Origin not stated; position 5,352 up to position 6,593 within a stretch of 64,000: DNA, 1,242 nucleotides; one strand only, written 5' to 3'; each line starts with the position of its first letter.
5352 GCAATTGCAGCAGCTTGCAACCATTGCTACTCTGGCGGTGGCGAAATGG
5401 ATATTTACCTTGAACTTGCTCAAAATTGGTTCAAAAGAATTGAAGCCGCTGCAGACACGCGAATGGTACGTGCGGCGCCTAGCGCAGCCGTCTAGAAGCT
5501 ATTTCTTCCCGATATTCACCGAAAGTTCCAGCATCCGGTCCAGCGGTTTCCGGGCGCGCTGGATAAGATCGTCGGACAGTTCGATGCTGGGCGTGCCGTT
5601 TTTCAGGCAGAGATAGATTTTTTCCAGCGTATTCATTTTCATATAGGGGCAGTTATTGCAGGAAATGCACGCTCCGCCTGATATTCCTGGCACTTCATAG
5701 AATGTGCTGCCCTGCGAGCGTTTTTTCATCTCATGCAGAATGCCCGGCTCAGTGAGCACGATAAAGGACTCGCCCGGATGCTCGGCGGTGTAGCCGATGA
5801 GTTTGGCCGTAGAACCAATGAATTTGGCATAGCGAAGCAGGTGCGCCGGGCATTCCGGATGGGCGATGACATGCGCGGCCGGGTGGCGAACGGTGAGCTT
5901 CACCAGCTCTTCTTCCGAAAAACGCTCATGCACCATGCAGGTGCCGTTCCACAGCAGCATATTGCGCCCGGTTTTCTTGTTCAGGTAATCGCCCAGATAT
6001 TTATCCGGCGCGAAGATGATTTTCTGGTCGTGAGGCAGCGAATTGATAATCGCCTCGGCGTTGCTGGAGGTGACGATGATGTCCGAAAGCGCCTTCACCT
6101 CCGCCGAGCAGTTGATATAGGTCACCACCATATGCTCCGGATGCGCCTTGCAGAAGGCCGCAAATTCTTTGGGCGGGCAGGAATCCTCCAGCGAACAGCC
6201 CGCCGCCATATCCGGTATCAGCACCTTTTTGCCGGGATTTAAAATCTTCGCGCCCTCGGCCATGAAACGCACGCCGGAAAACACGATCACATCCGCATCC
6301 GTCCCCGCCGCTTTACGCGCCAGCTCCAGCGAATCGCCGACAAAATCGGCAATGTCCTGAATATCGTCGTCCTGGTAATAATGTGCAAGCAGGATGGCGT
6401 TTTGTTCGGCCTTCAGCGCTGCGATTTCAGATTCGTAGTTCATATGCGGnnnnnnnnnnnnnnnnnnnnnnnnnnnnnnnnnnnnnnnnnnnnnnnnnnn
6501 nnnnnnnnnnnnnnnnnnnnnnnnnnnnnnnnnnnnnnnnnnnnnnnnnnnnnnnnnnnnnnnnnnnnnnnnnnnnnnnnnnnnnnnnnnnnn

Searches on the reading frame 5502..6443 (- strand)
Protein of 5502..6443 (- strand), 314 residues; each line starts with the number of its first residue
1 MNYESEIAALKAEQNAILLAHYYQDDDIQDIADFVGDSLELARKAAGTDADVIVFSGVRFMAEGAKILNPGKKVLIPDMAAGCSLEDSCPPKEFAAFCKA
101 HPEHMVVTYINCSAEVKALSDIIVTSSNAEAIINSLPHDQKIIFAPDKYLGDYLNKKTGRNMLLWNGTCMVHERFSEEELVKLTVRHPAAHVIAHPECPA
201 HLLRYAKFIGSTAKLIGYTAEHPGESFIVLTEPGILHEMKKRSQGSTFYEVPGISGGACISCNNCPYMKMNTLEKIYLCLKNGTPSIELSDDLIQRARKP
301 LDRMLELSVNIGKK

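Call 82: search_protein_families(library=pfam, proteins=[window:5502-6443:-])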
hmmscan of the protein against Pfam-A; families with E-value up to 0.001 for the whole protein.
window:5502-6443:- (314 aa): 1 family
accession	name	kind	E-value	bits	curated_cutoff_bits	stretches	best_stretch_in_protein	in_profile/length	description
PF02445.21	NadA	-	6.8e-118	393.5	27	1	6-306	2-295/295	Quinolinate synthetase A protein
